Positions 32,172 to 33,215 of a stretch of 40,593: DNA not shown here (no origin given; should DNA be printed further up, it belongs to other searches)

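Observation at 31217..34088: Large terminase gene split into ATPase and nuclease ORFs by a 1.1-kb two-gene cassette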

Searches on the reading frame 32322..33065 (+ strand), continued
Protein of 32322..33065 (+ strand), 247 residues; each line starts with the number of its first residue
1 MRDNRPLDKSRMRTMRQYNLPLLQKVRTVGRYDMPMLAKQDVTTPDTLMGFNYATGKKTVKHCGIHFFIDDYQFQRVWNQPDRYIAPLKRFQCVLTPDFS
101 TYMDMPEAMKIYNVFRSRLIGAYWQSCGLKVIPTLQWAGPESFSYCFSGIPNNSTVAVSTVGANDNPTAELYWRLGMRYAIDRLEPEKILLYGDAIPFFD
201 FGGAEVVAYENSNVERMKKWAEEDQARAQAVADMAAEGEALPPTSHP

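Call 55: fold_search(model_id=the predicted structure, library=pdb)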
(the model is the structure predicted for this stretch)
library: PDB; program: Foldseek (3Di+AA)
matches with E <= 10: 460; with E <= 0.001: 0
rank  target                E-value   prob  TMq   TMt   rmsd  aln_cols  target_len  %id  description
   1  9o04_E                1.3e-01  0.16  0.26  0.24  10.7       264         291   11  CryoEM structure of the FBXO42-CCDC6-PP2Ac degradasome (released 2026-01-21)
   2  8u89_C                1.3e-01  0.15  0.25  0.23  10.8       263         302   11  The structure of the PP2A-B56Delta holoenzyme mutant - E197K (released 2024-01-10)
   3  2e8y_A                1.7e-01  0.13  0.14  0.06  11.8       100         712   11  Crystal structure of pullulanase type I from Bacillus subtilis str. 168 (released 2008-02-19)
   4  6q63_A                1.9e-01  0.16  0.25  0.10  10.7       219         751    8  BT0459 (released 2019-05-08)
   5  3vgb                  1.9e-01  0.15  0.26  0.15  11.3       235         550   14  Crystal structure of glycosyltrehalose trehalohydrolase (GTHase) from Sulfolobus solfataricus KM1 (released 2012-06-20)
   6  9o04_J                2.1e-01  0.14  0.25  0.23  11.0       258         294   10  CryoEM structure of the FBXO42-CCDC6-PP2Ac degradasome (released 2026-01-21)
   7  3pfm                  2.3e-01  0.23  0.25  0.26   7.2       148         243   11  Crystal structure of a EAL domain of GGDEF domain protein from Pseudomonas fluorescens Pf (released 2010-11-10)
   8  7fc0_B                2.8e-01  0.18  0.29  0.28   8.9       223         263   16  Reconstitution of MbnABC complex from Rugamonas rubra ATCC-43154 (GroupIII) (released 2022-03-16)
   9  3te9_A                3.6e-01  0.16  0.27  0.24   7.3       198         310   13  1.8 Angstrom Resolution Crystal Structure of K135M Mutant of Transaldolase B (TalA) from Francisella tularensis in Com (released 2011-08-24)
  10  6k28_B                4.1e-01  0.08  0.18  0.19   7.6       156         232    9  Crystal structure of the 5-(Hydroxyethyl)-methylthiazole Kinase ThiM from Klebsiella pneumonia in complex with TZE (released 2019-07-10)
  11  9o04_D                5.2e-01  0.08  0.23  0.21  11.9       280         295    9  CryoEM structure of the FBXO42-CCDC6-PP2Ac degradasome (released 2026-01-21)
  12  3kzp_B                5.6e-01  0.20  0.31  0.33   6.2       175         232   12  Crystal structure of putative diguanylate cyclase/phosphodiesterase from Listaria monocytigenes (released 2009-12-22)
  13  3icf_A                5.6e-01  0.09  0.27  0.23  10.8       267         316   11  Structure of Protein serine/threonine phosphatase from Saccharomyces cerevisiae with similarity to human phosphatase P (released 2009-08-25)
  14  3c0s                  5.9e-01  0.18  0.31  0.28   7.7       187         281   12  UVDE 3 metals (released 2008-12-09)
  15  3c0l                  6.3e-01  0.16  0.30  0.28   8.2       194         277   11  UVDE K229R (released 2008-12-09)
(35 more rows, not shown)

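Call 57: search_protein_families(library=ncbifam, proteins=[window:32322-33065:+], max_evalue=0.1)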
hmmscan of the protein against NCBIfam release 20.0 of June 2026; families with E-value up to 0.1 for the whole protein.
window:32322-33065:+ (247 aa): 1 family
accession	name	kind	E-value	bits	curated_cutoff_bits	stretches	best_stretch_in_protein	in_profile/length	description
NF011000.0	PRK14426.1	equivalog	0.08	13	89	0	175-237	17-78/92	acylphosphatase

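Call 58: search_protein_families(library=padloc, proteins=[window:32322-33065:+], max_evalue=0.1)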
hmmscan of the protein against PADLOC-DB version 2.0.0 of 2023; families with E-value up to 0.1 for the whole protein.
window:32322-33065:+ (247 aa): 0 families

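Call 60: fold_search(model_id=the predicted structure, library=viral)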
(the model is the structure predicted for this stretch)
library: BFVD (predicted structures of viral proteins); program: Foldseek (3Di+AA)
matches with E <= 10: 280; with E <= 0.001: 3
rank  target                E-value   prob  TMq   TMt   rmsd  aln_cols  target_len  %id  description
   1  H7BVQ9                1.6e-24  1.00  0.75  0.59   5.3       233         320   38  (no name in the UniProt tables at hand)
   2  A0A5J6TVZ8            1.4e-20  1.00  0.73  0.64  12.6       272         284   32  (no name in the UniProt tables at hand)
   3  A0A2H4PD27            1.2e-09  1.00  0.44  0.62   7.9       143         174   35  (no name in the UniProt tables at hand)
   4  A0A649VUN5            9.2e-03  0.91  0.37  0.36  13.7       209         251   14  Queuine tRNA-ribosyltransferase [Mycobacterium phage Tinciduntsolum]
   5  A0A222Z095            1.3e-02  0.98  0.42  0.30   5.7       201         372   10  Queuine tRNA-ribosyltransferase [Mycobacterium phage Bella96]
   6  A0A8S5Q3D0            2.5e-02  0.84  0.36  0.42   6.4       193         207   13  Queuine tRNA-ribosyltransferase catalytic subunit 1, Queuine, tRNA, RNA, TRANSFERASE [Siphoviridae sp. ctKHH22]
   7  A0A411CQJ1            4.1e-02  0.75  0.35  0.31   7.8       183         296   13  Queuine tRNA-ribosyltransferase [Arthrobacter phage Sonali]
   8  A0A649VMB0            4.6e-02  0.93  0.45  0.41   5.5       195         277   12  Queuine tRNA-ribosyltransferase [Arthrobacter phage Mufasa8]
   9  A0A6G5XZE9            9.7e-02  0.38  0.33  0.21  13.2       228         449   13  (no name in the UniProt tables at hand)
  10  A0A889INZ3            1.5e-01  0.90  0.49  0.29   4.2       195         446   13  (no name in the UniProt tables at hand)
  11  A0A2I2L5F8            1.9e-01  0.12  0.21  0.20   9.8       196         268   11  Uncharacterized protein [Orpheovirus IHUMI-LCC2]
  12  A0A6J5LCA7            2.6e-01  0.51  0.40  0.37   6.2       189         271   14  Uncharacterized protein [uncultured Caudovirales phage]
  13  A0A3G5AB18            2.8e-01  0.08  0.19  0.11  15.6       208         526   11  Primase C-terminal 2 domain-containing protein [Hyperionvirus sp.]
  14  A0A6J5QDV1            3.8e-01  0.38  0.38  0.31   6.4       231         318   10  Uncharacterized protein [uncultured Caudovirales phage]
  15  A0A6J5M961            3.8e-01  0.08  0.18  0.19  21.1       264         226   12  Uracil-DNA glycosylase-like [uncultured Caudovirales phage]
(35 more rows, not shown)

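Call 62: find_encoding_contigs(protein=P0099, flank=6000, max_places=2)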
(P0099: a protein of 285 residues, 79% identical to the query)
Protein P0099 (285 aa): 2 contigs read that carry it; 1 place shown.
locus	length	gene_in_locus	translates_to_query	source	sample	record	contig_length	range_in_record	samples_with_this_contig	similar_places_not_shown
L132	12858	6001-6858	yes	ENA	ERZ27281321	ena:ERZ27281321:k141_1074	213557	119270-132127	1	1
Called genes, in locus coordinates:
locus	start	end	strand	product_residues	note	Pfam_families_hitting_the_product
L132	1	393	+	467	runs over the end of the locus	PF02195:ParB_N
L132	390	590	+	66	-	-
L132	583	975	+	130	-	-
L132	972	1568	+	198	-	-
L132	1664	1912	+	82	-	-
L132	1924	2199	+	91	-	-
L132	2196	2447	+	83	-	-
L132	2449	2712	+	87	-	-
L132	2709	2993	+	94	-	-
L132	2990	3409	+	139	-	-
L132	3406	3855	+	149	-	-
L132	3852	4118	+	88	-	-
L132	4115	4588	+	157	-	PF21825:Sequestin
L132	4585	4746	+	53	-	-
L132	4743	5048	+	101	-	-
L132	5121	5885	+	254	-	-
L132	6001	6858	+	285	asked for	PF14386:DUF4417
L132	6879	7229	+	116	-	-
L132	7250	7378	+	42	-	-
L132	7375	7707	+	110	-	-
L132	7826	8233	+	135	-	-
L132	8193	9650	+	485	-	-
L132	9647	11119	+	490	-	PF05133:SPP1_portal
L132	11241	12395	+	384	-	PF25310:VG15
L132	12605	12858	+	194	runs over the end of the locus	-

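Call 63: find_encoding_contigs(protein=P0108, flank=6000, max_places=2)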
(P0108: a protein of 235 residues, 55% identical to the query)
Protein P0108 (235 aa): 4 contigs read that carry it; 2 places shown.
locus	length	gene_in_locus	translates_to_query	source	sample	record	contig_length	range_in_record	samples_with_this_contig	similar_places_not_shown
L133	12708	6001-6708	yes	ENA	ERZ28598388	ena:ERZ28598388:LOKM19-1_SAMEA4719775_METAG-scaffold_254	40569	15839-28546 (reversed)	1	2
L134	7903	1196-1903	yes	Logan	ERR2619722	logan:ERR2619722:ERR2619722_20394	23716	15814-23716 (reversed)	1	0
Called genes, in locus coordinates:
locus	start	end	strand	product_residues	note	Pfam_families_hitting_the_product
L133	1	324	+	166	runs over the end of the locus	-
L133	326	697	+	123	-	-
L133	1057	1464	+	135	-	-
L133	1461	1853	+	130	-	PF11753:DUF3310 (weak)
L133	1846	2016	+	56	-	-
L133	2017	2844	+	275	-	-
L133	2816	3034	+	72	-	-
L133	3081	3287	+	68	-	-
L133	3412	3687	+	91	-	-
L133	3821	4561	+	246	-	-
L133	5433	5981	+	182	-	-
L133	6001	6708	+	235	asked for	PF14386:DUF4417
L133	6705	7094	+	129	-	-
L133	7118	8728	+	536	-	-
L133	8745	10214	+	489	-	PF05133:SPP1_portal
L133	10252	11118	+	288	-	-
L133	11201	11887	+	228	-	-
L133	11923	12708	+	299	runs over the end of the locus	PF05065:Phage_capsid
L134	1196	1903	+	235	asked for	PF14386:DUF4417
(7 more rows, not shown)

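Call 64: search_protein_families(library=phrogs, proteins=[L132:6879-7229:+, L132:7375-7707:+, L132:7826-8233:+, L132:8193-9650:+, L133:5433-5981:+, L133:6705-7094:+, L133:7118-8728:+, L132:5121-5885:+], max_evalue=0.001)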
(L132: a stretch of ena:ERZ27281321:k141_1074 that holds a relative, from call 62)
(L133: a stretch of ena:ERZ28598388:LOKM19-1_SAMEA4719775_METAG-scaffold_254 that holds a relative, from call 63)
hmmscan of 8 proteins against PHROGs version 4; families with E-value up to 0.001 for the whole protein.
L132:6879-7229:+ (116 aa): 0 families

L132:7375-7707:+ (110 aa): 5 families
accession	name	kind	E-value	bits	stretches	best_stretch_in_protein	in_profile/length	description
phrog_338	-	DNA, RNA and nucleotide metabolism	9.3e-21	75.5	1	3-88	185-267/340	HNH endonuclease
phrog_9508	-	DNA, RNA and nucleotide metabolism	1.5e-09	39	1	13-77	10-73/171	HNH endonuclease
phrog_8660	-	DNA, RNA and nucleotide metabolism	2.7e-05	25.4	1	18-85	119-186/196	HNH endonuclease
phrog_1035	-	DNA, RNA and nucleotide metabolism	3.8e-05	24.7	1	13-84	149-219/271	endonuclease VII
phrog_5718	-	DNA, RNA and nucleotide metabolism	0.00018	21.6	1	10-89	115-187/394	HNH endonuclease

L132:7826-8233:+ (135 aa): 7 families
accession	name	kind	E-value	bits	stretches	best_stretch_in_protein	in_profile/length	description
phrog_1459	-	head and packaging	3.1e-07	31.7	1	58-134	30-101/102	terminase small subunit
phrog_6975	-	unknown function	5.3e-06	27.7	1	4-113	14-133/149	-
phrog_16925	-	unknown function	1.2e-05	26.5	0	65-128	83-144/151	-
phrog_3794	-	unknown function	0.00036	21.1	1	2-36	7-41/50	-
phrog_8643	-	DNA, RNA and nucleotide metabolism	0.00037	21.3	1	4-37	2-35/179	DNA polymerase/primase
phrog_1271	-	DNA, RNA and nucleotide metabolism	0.00052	20.5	1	4-40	117-154/361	HNH endonuclease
phrog_2308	-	unknown function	0.0009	20.3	0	5-33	57-86/138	-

L132:8193-9650:+ (485 aa): 8 families
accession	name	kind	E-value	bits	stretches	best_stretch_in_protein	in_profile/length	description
phrog_9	-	head and packaging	4.5e-51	175.6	1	72-473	227-670/812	terminase large subunit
phrog_2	-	head and packaging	5.3e-27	95.9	1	73-392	282-549/807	terminase large subunit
phrog_17688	-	unknown function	3e-19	70.5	1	46-284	43-278/290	-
phrog_7579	-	head and packaging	9e-13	49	1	75-288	24-218/239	terminase large subunit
phrog_6910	-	unknown function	8.2e-08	33.1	1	101-193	29-113/125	-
phrog_3167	-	unknown function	2.6e-06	28.2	1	99-180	33-112/124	-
phrog_5989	-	head and packaging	8.2e-06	26.2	1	76-193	164-275/347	terminase large subunit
phrog_15503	-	unknown function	0.00058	20.3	1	76-196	93-214/245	-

L133:5433-5981:+ (182 aa): 1 family
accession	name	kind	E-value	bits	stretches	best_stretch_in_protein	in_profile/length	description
phrog_226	-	tail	1.7e-12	48.5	1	9-158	3-129/157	minor tail protein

L133:6705-7094:+ (129 aa): 2 families
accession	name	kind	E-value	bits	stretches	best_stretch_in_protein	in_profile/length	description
phrog_16123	-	unknown function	4e-11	43.7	1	2-93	63-144/368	-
phrog_6775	-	unknown function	9.1e-05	23.1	1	3-28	43-68/276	-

L133:7118-8728:+ (536 aa): 5 families
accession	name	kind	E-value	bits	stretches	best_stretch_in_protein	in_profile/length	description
phrog_19179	-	head and packaging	3.2e-130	435.5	1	8-335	13-341/347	terminase large subunit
phrog_21277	-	head and packaging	2.5e-77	260.2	1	344-535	11-203/208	terminase large subunit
phrog_9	-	head and packaging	8.6e-45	154.8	1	6-522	75-668/812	terminase large subunit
phrog_2699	-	head and packaging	1.6e-05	25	1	401-518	179-294/315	terminase large subunit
phrog_7331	-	head and packaging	0.00025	21.6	1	448-518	23-93/113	terminase large subunit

L132:5121-5885:+ (254 aa): 2 families
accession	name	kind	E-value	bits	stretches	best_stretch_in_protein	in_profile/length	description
phrog_908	-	unknown function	2.6e-20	73.8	1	1-245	51-307/361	-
phrog_9188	-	unknown function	0.00074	20.7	1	145-174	39-66/70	-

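Call 86: search_solved_structures(query=A4, max_evalue=10)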
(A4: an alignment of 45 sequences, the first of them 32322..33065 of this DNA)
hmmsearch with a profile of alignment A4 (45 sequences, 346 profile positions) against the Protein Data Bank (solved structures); distinct sequences matched with E-value up to 10: 18.
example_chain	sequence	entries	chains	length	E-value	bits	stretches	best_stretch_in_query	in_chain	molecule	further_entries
7ng0_A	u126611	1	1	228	1.6e-06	31.1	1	3-114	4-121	Nucleoid occlusion protein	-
7nfu_A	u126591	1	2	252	2e-06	30.7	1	3-114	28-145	Nucleoid occlusion protein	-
4umk_A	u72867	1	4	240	1.3e-05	28.1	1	6-132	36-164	PROBABLE CHROMOSOME-PARTITIONING PROTEIN PARB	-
6sdk_A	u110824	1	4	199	1.9e-05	27.5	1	3-92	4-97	Stage 0 sporulation protein J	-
7bnk_A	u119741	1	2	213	5.4e-05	26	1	6-90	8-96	ParB family protein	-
7ol9_A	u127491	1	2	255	6e-05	25.9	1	4-114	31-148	Nucleoid occlusion protein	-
7bnr_A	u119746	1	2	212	6.4e-05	25.8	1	6-90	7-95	ParB family protein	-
7o0n_A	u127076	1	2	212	7.1e-05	25.7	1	6-90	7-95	ParB family protein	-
1vz0_A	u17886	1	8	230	0.00015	24.6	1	6-91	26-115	Chromosome-partitioning protein Spo0J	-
6ky4_A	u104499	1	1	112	0.0016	21.2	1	6-86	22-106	Sulfiredoxin, chloroplastic/mitochondrial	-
5k5a_B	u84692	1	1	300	0.0024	20.6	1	22-121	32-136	ParB domain protein nuclease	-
5k5d_B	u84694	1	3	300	0.0024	20.6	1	22-134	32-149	ParB domain protein nuclease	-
6t1f_A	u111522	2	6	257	0.0029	20.3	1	11-118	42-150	Chromosome-partitioning protein ParB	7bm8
8qa8_A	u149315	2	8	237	0.32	13.6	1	17-93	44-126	Transcriptional repressor protein KorB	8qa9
1vk1_A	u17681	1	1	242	0.78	12.4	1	6-83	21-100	Conserved hypothetical protein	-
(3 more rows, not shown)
